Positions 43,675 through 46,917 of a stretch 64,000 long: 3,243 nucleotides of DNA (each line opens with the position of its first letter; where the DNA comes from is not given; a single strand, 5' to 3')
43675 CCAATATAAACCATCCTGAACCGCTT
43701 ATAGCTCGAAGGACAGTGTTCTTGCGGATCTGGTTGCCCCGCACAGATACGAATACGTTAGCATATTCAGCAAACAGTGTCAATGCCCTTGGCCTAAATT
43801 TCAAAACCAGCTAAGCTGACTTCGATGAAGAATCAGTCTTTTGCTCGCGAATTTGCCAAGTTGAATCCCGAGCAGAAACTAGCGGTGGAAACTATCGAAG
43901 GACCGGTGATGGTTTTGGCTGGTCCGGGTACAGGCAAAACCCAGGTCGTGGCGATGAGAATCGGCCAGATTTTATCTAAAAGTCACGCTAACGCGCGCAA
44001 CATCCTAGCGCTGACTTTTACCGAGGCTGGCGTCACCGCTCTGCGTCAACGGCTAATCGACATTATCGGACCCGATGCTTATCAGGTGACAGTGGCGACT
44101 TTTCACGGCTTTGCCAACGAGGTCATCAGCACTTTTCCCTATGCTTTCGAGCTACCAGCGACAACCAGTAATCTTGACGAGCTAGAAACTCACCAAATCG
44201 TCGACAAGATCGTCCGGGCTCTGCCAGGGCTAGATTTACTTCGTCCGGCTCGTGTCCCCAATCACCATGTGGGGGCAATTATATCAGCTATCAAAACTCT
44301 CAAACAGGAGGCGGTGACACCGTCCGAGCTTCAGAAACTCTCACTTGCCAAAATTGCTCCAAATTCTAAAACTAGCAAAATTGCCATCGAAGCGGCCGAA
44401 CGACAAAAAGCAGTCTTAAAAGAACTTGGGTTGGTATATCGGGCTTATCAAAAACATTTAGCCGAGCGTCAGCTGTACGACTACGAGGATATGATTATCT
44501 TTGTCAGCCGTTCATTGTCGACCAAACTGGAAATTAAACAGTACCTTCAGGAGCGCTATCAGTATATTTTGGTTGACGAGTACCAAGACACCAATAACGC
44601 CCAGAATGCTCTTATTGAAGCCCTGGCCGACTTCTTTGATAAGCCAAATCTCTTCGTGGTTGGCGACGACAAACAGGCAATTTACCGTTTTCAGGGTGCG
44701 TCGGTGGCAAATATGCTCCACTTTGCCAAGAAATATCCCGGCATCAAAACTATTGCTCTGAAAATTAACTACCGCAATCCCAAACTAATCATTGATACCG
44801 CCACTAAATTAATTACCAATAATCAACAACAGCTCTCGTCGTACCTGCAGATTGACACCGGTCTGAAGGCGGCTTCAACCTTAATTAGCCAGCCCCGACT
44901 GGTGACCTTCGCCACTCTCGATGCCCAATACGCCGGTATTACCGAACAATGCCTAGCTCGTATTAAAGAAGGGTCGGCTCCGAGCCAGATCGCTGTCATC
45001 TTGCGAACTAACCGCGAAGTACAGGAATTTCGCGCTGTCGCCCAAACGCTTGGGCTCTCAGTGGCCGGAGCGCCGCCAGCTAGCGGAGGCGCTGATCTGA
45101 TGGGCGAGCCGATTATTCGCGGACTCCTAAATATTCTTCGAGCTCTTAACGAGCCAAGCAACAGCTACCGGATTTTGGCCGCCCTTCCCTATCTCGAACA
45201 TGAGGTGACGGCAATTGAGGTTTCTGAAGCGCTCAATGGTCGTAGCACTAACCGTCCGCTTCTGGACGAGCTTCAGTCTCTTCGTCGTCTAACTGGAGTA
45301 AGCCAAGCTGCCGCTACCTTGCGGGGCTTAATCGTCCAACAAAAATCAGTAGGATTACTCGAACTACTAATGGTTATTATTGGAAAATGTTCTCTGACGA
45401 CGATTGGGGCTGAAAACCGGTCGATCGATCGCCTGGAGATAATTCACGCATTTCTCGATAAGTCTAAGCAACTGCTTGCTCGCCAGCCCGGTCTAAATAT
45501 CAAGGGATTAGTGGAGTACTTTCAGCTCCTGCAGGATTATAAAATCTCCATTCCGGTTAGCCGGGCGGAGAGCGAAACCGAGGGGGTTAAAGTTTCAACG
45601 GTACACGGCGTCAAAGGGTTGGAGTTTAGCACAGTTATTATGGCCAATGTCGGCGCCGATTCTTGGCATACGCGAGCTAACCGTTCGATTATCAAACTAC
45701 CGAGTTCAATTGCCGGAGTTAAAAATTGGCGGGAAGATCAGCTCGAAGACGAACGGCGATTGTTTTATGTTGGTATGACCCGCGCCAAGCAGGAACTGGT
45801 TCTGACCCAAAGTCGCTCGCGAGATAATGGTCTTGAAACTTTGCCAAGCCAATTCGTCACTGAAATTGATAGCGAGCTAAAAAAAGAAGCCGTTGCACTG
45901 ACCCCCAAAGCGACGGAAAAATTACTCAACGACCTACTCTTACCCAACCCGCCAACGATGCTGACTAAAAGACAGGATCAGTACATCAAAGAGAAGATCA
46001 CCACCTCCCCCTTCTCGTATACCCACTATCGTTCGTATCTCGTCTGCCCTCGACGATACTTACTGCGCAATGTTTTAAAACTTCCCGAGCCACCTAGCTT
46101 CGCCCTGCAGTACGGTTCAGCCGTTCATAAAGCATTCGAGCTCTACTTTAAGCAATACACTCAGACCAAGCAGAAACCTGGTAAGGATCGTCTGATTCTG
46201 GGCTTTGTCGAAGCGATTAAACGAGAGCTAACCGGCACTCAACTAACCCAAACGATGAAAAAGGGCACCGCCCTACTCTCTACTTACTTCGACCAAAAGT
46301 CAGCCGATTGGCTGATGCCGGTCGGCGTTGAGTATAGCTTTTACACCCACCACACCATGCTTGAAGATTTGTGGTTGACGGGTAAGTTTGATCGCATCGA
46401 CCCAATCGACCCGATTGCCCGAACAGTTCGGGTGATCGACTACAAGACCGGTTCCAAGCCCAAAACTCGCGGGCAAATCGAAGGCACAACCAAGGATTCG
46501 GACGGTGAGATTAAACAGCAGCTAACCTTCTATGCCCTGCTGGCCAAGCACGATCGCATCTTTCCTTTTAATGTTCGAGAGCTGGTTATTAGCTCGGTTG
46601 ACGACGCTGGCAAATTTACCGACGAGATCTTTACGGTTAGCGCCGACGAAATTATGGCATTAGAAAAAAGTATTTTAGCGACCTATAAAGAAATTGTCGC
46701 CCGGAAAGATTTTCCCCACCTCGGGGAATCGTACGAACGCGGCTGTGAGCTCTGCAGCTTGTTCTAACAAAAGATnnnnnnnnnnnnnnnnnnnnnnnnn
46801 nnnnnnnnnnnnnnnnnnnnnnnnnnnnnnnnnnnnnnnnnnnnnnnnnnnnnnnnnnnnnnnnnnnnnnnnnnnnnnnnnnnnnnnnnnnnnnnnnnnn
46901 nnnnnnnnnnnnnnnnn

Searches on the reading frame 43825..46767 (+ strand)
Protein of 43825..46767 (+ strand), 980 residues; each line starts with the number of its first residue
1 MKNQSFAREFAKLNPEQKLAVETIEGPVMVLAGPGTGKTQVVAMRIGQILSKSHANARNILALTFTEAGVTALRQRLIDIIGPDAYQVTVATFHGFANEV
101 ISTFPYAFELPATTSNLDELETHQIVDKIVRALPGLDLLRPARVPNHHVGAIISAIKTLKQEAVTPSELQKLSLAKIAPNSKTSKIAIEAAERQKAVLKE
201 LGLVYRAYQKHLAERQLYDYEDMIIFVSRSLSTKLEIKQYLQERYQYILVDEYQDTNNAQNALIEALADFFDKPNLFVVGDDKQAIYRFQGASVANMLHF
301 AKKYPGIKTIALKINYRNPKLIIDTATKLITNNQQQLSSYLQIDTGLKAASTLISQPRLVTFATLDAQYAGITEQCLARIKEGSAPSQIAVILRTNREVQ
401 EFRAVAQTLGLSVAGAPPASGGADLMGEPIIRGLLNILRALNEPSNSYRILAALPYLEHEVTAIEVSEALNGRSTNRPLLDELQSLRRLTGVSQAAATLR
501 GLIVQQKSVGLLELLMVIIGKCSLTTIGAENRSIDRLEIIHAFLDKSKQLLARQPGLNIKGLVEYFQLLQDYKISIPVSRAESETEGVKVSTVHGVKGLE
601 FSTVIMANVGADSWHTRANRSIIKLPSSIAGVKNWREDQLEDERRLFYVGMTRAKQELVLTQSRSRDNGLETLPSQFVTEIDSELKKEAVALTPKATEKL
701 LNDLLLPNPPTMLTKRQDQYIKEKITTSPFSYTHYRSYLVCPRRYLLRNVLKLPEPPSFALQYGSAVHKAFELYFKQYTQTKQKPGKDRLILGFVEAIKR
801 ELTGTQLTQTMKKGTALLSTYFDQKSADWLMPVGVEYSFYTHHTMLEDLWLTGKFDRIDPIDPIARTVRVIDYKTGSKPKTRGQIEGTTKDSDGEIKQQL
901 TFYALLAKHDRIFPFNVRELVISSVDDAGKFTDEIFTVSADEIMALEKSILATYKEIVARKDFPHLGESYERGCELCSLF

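Call 82: search_protein_families(library=pfam, proteins=[window:43825-46767:+], max_evalue=0.001)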
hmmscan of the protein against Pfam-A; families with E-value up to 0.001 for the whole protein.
window:43825-46767:+ (980 aa): 8 families
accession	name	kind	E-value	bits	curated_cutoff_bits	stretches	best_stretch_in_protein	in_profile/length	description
PF00580.27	UvrD-helicase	-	9e-64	216.2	23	1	13-305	1-271/271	UvrD/REP helicase N-terminal domain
PF13361.12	UvrD_C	-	1.1e-26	94.6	25.6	2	533-664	235-349/350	UvrD-like helicase C-terminal domain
PF12705.13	PDDEXK_1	-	1.2e-26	94.6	22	1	730-978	2-241/247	PD-(D/E)XK nuclease superfamily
PF13245.12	AAA_19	-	1.6e-17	64.4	25.1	1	17-289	1-133/134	AAA domain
PF13538.12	UvrD_C_2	-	1.1e-10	41.6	27.4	1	632-660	23-51/52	UvrD-like helicase C-terminal domain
PF01443.25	Viral_helicase1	-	6.3e-08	33.1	21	0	242-347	56-156/228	Viral superfamily 1 RNA helicase core domain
PF13087.12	AAA_12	-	1.6e-05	25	27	1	574-660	125-190/195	AAA domain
PF13604.12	AAA_30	-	0.00091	19.4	27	0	12-75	1-64/191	AAA domain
